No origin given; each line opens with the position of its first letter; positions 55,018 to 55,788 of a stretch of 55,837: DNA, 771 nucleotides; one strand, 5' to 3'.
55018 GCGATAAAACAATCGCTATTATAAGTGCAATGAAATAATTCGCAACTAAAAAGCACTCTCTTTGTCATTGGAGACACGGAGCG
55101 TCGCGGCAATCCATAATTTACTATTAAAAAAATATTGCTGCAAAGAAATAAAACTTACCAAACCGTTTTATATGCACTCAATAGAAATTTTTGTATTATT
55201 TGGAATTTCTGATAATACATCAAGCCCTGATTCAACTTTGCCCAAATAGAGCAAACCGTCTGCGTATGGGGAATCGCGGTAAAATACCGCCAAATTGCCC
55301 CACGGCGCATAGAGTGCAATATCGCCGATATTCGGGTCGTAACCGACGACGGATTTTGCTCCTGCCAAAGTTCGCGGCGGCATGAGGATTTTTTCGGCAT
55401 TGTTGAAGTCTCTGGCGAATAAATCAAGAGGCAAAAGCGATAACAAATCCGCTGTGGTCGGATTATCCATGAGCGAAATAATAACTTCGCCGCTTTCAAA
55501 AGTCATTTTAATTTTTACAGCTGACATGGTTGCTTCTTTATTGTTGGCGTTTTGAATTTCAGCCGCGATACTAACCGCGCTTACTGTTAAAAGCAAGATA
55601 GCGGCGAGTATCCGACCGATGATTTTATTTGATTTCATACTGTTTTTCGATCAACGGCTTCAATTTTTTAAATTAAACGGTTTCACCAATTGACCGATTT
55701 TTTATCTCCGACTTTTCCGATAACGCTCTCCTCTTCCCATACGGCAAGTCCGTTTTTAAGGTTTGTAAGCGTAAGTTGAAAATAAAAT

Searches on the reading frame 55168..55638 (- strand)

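Call 83: search_protein_families(library=pfam, proteins=[window:55168-55638:-], max_evalue=0.00001)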
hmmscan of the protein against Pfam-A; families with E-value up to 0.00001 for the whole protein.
window:55168-55638:- (156 aa): 1 family
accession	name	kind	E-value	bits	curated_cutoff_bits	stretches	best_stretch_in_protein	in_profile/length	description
PF18050.6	Cyclophil_like2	-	3.3e-25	88.8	22.7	1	45-154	1-115/115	Cyclophilin-like family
